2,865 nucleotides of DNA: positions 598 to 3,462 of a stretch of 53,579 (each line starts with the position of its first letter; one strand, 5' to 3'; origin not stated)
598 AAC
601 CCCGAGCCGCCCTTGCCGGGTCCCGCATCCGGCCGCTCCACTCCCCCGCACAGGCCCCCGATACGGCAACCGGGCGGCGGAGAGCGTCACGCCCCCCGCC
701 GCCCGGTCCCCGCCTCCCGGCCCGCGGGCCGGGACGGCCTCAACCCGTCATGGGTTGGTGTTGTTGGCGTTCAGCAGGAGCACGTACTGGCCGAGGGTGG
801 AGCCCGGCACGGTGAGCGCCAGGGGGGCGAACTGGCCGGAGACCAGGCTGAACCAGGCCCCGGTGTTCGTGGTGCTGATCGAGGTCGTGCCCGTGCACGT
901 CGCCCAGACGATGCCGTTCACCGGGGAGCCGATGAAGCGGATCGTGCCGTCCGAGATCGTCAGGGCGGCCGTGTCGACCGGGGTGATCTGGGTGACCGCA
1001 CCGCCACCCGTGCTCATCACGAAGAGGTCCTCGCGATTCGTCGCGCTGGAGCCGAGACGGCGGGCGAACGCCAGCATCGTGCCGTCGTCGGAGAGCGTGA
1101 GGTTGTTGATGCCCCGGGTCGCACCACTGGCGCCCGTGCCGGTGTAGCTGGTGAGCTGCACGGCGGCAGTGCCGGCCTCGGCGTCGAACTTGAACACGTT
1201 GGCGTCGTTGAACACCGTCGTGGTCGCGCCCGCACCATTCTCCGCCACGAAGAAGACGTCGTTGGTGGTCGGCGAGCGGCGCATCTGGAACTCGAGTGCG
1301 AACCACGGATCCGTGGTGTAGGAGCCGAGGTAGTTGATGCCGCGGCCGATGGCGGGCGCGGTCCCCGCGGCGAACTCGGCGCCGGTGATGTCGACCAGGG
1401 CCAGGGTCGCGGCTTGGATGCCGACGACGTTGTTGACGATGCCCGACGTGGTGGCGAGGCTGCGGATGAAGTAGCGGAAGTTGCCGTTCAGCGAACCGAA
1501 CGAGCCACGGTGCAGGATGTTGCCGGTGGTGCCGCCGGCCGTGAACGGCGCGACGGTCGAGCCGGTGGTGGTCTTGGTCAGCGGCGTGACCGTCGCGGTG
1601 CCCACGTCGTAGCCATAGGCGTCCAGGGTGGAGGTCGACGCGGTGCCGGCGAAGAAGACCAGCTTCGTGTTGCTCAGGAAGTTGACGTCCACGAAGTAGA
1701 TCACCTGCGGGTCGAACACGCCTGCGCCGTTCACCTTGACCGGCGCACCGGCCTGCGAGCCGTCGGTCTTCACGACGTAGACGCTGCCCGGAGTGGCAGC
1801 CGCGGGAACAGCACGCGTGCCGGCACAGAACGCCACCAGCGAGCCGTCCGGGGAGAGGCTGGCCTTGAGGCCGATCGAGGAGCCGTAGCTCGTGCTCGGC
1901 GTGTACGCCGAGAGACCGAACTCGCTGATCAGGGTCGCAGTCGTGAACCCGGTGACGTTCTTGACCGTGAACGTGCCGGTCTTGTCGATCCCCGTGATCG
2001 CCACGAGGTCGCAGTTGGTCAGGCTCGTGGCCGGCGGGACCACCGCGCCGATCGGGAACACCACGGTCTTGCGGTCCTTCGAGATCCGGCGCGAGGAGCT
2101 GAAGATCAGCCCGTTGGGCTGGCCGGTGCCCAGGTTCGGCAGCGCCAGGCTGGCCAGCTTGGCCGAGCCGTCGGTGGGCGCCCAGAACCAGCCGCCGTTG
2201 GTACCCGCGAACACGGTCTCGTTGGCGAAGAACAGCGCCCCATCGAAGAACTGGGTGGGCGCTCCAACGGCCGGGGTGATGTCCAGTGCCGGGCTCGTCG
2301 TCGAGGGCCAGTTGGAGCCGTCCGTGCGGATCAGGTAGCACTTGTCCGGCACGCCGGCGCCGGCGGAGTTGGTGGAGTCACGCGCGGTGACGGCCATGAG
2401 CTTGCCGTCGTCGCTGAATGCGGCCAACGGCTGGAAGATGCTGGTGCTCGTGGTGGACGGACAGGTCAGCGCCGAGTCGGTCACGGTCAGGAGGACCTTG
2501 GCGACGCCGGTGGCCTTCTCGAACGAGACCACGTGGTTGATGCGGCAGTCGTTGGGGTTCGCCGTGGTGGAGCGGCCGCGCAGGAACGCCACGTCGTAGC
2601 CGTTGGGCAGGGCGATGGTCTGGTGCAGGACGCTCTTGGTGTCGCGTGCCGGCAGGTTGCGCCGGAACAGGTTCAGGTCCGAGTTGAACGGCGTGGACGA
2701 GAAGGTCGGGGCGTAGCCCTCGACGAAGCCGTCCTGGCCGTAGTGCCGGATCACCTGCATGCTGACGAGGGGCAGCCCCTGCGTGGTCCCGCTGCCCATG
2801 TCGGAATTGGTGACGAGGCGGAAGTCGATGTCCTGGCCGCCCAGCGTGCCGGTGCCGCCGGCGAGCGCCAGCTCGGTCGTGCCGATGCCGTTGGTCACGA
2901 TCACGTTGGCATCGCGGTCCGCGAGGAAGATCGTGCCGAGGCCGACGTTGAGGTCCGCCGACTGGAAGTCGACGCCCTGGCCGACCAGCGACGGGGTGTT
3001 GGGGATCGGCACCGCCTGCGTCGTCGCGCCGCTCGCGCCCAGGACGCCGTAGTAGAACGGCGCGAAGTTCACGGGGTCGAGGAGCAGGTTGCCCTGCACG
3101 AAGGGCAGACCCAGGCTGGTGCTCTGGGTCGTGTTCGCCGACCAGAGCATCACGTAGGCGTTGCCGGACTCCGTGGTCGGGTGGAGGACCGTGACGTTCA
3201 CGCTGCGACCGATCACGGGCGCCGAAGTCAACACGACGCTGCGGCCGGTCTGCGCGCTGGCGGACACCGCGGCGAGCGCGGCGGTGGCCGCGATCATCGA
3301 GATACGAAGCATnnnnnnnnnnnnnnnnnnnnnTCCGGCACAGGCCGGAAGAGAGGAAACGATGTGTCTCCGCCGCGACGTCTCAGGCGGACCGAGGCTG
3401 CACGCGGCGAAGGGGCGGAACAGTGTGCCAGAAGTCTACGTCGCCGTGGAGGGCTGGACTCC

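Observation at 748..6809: Periplasmic module: beta-propeller protein, five-heme cytochrome c and a ThuA-DUF1080 fusion, with two more DUF1080 domains at 51076-52365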

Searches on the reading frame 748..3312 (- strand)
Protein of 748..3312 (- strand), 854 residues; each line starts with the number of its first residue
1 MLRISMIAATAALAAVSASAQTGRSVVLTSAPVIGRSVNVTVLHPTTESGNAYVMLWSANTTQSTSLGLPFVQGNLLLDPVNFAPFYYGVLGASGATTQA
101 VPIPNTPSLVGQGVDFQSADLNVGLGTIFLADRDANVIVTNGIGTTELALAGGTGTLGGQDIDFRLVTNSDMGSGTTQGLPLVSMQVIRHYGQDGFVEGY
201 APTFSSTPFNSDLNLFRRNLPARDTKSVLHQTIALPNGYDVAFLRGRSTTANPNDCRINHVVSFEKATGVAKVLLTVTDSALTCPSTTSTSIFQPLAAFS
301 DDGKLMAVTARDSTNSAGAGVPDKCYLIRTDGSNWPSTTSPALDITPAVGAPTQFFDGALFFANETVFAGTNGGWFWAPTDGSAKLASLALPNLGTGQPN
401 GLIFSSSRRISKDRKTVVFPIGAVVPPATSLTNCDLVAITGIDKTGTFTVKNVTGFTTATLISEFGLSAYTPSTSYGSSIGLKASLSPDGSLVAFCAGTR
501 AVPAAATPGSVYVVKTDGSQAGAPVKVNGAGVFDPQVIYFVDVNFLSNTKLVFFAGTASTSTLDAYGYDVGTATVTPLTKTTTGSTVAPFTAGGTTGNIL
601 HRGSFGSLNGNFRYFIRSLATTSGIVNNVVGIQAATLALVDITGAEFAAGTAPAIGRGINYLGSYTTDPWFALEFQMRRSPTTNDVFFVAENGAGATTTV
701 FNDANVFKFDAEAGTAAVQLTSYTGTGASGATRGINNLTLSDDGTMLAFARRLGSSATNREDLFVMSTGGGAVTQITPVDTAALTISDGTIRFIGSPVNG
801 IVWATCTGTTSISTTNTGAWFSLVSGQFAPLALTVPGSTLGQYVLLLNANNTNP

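Call 3: search_protein_families(library=pfam, proteins=[window:748-3312:-], max_evalue=0.01)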
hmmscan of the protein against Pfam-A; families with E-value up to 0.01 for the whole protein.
window:748-3312:- (854 aa): 1 family
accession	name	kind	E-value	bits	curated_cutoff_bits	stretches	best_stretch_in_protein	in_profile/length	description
PF07676.18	PD40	-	0.0055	17.1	20.9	0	739-754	15-30/38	WD40-like Beta Propeller Repeat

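Call 4: search_protein_families(library=ncbifam, proteins=[window:748-3312:-], max_evalue=0.01)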
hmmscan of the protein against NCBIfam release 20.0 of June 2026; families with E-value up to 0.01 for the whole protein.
window:748-3312:- (854 aa): 0 families

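Call 27: find_homologous_proteins(query=window:748-3312:-)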
Query window:748-3312:- (854 aa): 6 proteins with E <= 0.001 among 8000 candidates.
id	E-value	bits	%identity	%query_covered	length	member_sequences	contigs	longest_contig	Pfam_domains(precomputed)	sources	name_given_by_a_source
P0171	0.0e+0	1851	100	100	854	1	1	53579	-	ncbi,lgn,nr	ncbi:MAG: hypothetical protein IT458_04360 [Planctomycetes bacterium]|nr:hypothetical protein [Planc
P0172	1.0e-164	568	43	99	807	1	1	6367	PF26549.1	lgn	-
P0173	2.4e-138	481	39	96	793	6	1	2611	-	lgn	-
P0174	2.9e-135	471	37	98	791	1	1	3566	-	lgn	-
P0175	1.9e-130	455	38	97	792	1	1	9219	-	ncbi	-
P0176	4.3e-124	434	37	95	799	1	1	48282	-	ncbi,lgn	-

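Call 29: find_encoding_contigs(protein=P0176, flank=10000, max_places=1)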
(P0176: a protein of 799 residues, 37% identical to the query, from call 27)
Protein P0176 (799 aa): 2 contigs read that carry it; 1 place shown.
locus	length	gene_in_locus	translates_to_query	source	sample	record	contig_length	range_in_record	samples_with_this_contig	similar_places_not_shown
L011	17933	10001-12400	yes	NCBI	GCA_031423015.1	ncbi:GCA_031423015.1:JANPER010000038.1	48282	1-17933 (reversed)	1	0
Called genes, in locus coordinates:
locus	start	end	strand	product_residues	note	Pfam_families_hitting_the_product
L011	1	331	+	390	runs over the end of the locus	PF00899:ThiF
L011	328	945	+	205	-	-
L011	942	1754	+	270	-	-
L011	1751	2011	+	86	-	-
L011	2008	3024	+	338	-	-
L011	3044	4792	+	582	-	PF00004:AAA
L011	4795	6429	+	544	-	PF03136:Pup_ligase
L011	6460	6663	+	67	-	-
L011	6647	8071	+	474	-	PF03136:Pup_ligase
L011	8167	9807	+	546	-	PF04389:Peptidase_M28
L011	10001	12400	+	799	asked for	-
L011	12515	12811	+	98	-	-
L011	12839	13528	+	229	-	-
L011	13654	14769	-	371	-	-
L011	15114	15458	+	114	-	-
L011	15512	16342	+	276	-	-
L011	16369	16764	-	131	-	PF16011:CBM9_2 (weak)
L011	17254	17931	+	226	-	?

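Call 30: find_encoding_contigs(protein=P0175, flank=10000, max_places=1)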
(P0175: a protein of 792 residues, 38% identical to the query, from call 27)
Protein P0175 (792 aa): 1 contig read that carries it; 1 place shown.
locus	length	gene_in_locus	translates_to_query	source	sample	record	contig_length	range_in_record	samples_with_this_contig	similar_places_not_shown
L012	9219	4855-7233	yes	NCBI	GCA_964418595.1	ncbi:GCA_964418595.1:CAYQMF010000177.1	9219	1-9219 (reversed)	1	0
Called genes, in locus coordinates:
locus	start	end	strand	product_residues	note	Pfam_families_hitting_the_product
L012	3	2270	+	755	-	?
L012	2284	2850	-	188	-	PF01980:TrmO_N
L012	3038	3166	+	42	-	PF08534:Redoxin (weak), PF00578:AhpC-TSA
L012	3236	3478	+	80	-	PF00578:AhpC-TSA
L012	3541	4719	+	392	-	PF04055:Radical_SAM, PF13186:SPASM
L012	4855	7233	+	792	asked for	-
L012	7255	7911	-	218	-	PF13521:AAA_28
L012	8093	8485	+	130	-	PF03965:Penicillinase_R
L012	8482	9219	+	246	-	?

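Call 64: predict_structure(alignment_id=A5)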
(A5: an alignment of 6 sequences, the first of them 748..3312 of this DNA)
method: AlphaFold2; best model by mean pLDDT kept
length: 854 residues; sequences in the alignment: 6
mean_pLDDT: 56.3   pTM: 0.56
mean pLDDT of the five models: 56.3, 54.8, 47.2, 46.4, 43.2
residues with pLDDT >= 90: 0; 70-90: 270; 50-70: 251; < 50: 333
segments of 3 or more residues with pLDDT < 50: 1-20, 141-231, 246-258, 282-291, 315-318, 350-354, 395-406, 424-431, 464-482, 500-508, 528-539, 558-561, 581-599, 620-624, 645-653, 658-667, 693-702, 726-732, 755-758, 780-789, 805-819, 829-854
pLDDT, mean of each block of 10 residues (from residue 1): 33 35 72 63 83 77 66 73 68 82 56 73 72 65 32 25 27 23 28 28 26 26 27 58 50 46 58 64 41 59 72 52 75 82 75 49 69 69 79 51 54 75 46 70 79 69 41 27 69 70 41 80 54 36 75 62 69 70 35 37 65 69 58 78 50 48 45 65 77 45 72 81 51 57 73 52 78 68 44 54 43 34 53 31 31 27
secondary structure, 60 per line:
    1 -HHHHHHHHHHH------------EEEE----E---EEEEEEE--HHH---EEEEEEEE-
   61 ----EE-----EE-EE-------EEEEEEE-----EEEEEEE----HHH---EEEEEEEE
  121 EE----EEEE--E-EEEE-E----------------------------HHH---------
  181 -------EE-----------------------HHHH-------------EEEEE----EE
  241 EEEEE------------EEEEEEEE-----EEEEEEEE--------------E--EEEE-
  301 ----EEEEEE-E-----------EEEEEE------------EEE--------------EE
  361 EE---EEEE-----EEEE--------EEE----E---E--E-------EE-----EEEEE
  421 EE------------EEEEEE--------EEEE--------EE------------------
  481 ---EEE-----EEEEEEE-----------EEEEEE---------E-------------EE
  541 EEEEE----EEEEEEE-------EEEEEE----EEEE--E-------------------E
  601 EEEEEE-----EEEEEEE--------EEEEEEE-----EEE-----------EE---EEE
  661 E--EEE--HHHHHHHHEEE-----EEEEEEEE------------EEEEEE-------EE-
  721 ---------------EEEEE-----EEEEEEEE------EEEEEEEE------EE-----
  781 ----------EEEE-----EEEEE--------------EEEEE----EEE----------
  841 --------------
elements in order (helices of 4 or more, strands of 3 or more residues): H2-12 E25-28 E37-43 E52-59 E84-90 E96-102 E113-122 E127-130 E135-138 H213-216 E230-234 E239-245 E258-265 E271-278 E296-299 E305-310 E324-329 E342-344 E359-362 E366-369 E375-378 E387-389 E416-422 E435-440 E449-452 E484-486 E492-498 E510-515 E539-545 E550-556 E564-569 E574-577 E600-606 E612-618 E627-633 E639-641 E658-661 E664-666 H669-676 E677-679 E685-692 E705-710 E736-740 E746-753 E760-767 E791-794 E800-804 E819-823 E828-830

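Call 67: fold_search(model_id=the predicted structure, library=pdb)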
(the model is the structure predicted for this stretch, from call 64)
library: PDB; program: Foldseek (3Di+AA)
matches with E <= 10: 1912; with E <= 0.001: 152
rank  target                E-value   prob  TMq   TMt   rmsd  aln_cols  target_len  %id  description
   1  1r9m_B                5.4e-11  1.00  0.28  0.31  16.7       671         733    9  Crystal Structure of Human Dipeptidyl Peptidase IV at 2.1 Ang. Resolution. (released 2004-06-29)
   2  1n1m_A                8.8e-11  1.00  0.29  0.33  14.3       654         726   10  Human Dipeptidyl Peptidase IV/CD26 in complex with an inhibitor (released 2002-12-27)
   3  9k9n_A                9.3e-11  1.00  0.28  0.32  14.4       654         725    9  Cryo-EM structure of MjHKU4r-CoV-1 receptor-binding domain complexed with human CD26 (released 2025-09-03)
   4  1u8e_A                1.1e-10  1.00  0.28  0.32  14.0       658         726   10  HUMAN DIPEPTIDYL PEPTIDASE IV/CD26 MUTANT Y547F (released 2004-08-17)
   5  6l8q_A                1.4e-10  1.00  0.28  0.32  13.7       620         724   11  Complex structure of bat CD26 and MERS-RBD (released 2019-12-04)
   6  2ecf                  1.8e-10  1.00  0.30  0.35  13.5       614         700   10  Crystal Structure of Dipeptidyl Aminopeptidase IV from Stenotrophomonas maltophilia (released 2008-02-26)
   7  8z4t_D                2.0e-10  1.00  0.28  0.32  14.0       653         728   10  MERS-CoV S ectodomain trimer in complex with receptor DPP4-750E (released 2025-10-22)
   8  1x70_A                2.5e-10  1.00  0.28  0.31  16.1       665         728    9  HUMAN DIPEPTIDYL PEPTIDASE IV IN COMPLEX WITH A BETA AMINO ACID INHIBITOR (released 2005-01-18)
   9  1r9m_A                2.7e-10  1.00  0.28  0.32  15.2       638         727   10  Crystal Structure of Human Dipeptidyl Peptidase IV at 2.1 Ang. Resolution. (released 2004-06-29)
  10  5kby_A                2.7e-10  1.00  0.28  0.32  15.6       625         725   10  Crystal structure of dipeptidyl peptidase IV in complex with SYR-472 (released 2016-07-13)
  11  3sx4_A                2.7e-10  1.00  0.28  0.32  15.7       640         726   10  Crystal structure of human dpp-iv in complex with sa-(+)-3-(aminomethyl)-4-(2,4-dichlorophenyl)-6-(2-methoxyphenyl)- 2 (released 2011-10-26)
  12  3ccb_B                3.0e-10  1.00  0.24  0.28  17.9       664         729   11  Crystal Structure of Human DPP4 in complex with a benzimidazole derivative (released 2008-10-21)
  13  3g0g_B                3.2e-10  1.00  0.28  0.31  17.1       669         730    9  Crystal structure of dipeptidyl peptidase IV in complex with a pyrimidinone inhibitor 3 (released 2010-02-16)
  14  9lbt_A                3.5e-10  1.00  0.29  0.32  15.3       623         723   10  DPPIV-VAMP (released 2025-07-23)
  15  3g0d_B                4.7e-10  1.00  0.27  0.30  16.9       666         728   10  Crystal structure of dipeptidyl peptidase IV in complex with a pyrimidinedione inhibitor 2 (released 2010-02-16)
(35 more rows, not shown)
